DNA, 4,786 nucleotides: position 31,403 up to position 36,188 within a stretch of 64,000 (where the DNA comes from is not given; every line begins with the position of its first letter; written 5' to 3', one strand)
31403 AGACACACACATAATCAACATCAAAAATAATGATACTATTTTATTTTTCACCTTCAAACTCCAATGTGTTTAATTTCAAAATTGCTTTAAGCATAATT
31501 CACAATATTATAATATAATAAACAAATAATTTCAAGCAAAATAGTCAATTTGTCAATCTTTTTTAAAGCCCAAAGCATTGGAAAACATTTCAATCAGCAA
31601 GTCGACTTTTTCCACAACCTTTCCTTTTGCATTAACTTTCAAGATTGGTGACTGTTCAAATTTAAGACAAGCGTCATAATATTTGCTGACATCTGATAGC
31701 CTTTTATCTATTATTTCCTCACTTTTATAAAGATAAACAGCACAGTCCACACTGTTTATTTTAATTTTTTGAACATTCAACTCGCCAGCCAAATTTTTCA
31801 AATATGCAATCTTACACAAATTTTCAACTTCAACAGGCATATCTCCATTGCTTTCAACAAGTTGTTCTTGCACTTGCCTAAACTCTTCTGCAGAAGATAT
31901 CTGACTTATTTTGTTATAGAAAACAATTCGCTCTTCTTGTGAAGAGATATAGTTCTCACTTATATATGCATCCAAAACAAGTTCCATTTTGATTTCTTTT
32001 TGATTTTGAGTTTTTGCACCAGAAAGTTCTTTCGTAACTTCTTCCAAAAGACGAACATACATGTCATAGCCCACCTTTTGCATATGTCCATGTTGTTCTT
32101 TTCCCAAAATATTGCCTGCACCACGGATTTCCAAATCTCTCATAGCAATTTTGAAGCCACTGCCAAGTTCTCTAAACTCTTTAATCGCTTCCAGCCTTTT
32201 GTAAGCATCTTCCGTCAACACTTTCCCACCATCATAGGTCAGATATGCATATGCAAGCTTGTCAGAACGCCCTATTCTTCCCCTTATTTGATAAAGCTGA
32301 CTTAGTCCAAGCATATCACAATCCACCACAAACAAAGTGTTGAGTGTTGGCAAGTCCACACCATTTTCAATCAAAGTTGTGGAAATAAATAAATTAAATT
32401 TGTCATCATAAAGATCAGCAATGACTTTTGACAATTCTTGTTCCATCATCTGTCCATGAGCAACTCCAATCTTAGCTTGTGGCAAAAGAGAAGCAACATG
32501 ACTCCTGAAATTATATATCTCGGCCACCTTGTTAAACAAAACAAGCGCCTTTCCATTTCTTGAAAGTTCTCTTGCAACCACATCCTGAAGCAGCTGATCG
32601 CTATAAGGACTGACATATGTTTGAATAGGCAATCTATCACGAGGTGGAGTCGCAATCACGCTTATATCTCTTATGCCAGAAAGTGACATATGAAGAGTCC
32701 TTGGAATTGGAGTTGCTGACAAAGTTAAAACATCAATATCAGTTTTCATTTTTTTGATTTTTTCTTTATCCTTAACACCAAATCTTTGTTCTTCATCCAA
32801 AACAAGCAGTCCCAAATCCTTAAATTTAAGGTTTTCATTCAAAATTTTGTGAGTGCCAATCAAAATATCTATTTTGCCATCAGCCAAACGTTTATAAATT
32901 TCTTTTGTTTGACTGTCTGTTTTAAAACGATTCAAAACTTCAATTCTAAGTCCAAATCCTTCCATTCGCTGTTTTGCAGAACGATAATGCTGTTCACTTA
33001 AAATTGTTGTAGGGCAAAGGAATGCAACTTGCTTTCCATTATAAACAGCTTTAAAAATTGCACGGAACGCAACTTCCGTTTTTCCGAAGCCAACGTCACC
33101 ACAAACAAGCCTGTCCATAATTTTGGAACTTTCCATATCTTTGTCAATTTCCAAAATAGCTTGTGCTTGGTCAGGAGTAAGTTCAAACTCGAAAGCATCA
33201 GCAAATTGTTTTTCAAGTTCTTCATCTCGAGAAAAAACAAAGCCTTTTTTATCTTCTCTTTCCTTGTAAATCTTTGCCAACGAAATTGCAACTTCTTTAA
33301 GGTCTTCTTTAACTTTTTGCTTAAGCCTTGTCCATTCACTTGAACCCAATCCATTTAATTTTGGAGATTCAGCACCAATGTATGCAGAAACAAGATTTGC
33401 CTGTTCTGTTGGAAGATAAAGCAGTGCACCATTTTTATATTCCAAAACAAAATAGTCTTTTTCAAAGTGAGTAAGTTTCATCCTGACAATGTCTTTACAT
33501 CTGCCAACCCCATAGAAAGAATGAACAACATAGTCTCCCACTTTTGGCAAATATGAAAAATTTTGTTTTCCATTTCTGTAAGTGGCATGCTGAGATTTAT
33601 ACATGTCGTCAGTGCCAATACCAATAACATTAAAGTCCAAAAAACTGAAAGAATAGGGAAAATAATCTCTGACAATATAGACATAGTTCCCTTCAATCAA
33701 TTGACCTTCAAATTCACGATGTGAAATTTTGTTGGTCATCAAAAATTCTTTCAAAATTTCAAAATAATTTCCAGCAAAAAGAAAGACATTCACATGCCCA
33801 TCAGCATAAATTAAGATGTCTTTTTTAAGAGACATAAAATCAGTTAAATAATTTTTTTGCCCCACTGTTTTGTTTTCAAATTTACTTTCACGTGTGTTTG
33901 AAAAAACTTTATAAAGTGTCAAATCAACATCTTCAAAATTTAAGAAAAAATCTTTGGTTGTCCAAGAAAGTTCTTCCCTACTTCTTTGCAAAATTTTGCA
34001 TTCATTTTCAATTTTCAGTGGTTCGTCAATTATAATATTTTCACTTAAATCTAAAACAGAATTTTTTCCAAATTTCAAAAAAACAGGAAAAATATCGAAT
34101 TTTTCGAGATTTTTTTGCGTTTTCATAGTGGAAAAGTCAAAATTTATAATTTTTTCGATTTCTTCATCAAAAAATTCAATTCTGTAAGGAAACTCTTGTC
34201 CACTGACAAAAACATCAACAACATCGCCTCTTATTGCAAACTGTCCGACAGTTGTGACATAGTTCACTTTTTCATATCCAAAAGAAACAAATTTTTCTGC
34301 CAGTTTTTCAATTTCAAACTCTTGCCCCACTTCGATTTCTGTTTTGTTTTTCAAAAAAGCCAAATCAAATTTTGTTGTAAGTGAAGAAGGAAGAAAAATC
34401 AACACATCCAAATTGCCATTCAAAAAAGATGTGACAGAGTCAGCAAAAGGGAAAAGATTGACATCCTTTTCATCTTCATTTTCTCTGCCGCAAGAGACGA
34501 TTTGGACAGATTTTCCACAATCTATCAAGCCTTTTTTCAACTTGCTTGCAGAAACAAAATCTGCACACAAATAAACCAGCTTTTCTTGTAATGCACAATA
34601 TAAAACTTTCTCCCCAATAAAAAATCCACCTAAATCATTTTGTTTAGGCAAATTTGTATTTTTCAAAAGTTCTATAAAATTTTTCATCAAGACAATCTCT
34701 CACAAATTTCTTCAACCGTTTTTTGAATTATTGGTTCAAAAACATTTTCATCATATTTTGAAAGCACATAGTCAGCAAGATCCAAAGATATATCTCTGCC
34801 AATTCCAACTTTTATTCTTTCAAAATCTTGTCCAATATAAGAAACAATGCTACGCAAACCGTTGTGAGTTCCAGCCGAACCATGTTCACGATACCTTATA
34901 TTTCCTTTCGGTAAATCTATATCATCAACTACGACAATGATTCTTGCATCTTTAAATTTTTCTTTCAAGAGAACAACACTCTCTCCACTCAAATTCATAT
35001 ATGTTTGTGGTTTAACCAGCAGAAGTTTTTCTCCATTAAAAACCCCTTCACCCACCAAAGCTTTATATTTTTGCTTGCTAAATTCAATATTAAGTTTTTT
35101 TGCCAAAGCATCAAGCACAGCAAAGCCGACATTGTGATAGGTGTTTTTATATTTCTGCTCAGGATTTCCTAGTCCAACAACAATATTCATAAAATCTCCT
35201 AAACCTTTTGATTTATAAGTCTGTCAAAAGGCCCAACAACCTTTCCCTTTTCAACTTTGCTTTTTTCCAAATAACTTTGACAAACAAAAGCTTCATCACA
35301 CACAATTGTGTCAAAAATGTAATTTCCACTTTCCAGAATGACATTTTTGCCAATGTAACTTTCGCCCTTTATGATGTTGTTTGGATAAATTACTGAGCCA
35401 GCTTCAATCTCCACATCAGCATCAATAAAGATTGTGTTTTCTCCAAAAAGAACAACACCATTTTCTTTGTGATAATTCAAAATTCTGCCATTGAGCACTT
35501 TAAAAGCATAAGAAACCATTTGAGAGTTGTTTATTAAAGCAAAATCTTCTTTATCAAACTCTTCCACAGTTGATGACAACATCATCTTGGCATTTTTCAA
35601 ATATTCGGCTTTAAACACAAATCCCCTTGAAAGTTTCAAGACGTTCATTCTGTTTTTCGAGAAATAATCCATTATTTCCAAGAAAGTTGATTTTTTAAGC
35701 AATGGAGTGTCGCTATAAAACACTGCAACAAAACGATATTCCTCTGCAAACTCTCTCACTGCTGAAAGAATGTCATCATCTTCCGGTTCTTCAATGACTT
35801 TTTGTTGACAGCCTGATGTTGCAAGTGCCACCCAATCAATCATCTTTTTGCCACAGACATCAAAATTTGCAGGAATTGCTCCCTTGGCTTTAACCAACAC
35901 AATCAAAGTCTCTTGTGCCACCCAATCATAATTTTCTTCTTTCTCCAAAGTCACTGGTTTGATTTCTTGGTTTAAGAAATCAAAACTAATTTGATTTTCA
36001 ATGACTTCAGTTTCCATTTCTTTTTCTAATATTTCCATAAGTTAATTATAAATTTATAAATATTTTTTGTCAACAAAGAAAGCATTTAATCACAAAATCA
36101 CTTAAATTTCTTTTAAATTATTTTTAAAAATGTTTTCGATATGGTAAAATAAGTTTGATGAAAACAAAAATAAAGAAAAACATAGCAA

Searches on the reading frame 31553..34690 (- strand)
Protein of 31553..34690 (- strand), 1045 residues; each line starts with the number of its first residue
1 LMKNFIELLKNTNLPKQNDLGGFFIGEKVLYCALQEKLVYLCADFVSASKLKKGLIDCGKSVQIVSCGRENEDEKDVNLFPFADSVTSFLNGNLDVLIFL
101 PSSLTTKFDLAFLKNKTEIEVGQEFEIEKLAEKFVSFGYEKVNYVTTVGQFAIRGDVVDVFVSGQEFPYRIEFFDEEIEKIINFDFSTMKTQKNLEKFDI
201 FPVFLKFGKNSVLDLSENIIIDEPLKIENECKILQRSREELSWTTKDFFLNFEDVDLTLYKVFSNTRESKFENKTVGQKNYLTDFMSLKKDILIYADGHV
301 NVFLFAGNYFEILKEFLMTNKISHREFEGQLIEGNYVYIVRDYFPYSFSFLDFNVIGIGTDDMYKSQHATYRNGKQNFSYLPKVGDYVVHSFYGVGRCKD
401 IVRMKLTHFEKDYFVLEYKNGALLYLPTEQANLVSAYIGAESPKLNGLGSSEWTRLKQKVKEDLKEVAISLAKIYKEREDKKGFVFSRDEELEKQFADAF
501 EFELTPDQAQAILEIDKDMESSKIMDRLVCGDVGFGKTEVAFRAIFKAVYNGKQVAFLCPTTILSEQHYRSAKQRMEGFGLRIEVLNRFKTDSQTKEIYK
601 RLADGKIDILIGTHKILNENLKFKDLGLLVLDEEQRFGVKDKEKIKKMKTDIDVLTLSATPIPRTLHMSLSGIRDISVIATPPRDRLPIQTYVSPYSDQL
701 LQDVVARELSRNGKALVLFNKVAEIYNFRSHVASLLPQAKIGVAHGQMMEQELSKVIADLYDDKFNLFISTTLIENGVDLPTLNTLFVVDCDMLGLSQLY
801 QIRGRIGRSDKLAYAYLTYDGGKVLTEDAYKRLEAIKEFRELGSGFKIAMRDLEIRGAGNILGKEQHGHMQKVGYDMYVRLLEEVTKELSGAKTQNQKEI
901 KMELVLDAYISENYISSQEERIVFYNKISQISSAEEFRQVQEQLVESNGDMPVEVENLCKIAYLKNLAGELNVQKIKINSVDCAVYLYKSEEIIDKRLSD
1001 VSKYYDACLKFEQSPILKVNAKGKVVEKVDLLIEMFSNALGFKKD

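Call 11: search_protein_families(library=pfam, proteins=[window:31553-34690:-], max_evalue=0.001)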
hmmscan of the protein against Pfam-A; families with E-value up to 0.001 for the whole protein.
window:31553-34690:- (1045 aa): 6 families
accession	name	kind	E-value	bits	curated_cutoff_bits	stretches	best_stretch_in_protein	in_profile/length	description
PF00270.35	DEAD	-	3.9e-27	95.5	26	1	505-666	1-164/167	DEAD/DEAH box helicase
PF17757.6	UvrB_inter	-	5.5e-24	84.5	22.9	1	118-202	2-87/91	UvrB interaction domain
PF03461.20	TRCF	-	1.9e-19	70.2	25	1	906-992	3-89/95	TRCF domain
PF00271.37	Helicase_C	-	4.8e-18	65.9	23.5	1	702-809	7-109/110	Helicase conserved C-terminal domain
PF02559.22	CarD_TRCF_RID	-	4.7e-15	55.9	23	1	383-438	2-57/57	CarD-like/TRCF RID domain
PF04851.21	ResIII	-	3e-09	37.4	22.5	1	502-661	2-162/164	Type III restriction enzyme, res subunit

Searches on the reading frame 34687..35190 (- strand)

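Call 70: search_protein_families(library=pfam, proteins=[window:34687-35190:-], max_evalue=0.001)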
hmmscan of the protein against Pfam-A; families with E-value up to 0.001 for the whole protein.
window:34687-35190:- (167 aa): 1 family
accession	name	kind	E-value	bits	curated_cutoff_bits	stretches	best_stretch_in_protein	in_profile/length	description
PF01195.25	Pept_tRNA_hydro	-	1.6e-55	188.2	27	1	3-164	1-165/183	Peptidyl-tRNA hydrolase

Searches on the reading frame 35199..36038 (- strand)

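Call 70: search_protein_families(library=pfam, proteins=[window:35199-36038:-], max_evalue=0.001)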
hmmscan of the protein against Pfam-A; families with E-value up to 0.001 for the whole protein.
window:35199-36038:- (279 aa): 1 family
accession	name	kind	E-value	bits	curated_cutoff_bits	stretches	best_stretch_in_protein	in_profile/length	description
PF00132.30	Hexapep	-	7.5e-05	22.7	27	1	208-241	1-34/36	Bacterial transferase hexapeptide (six repeats)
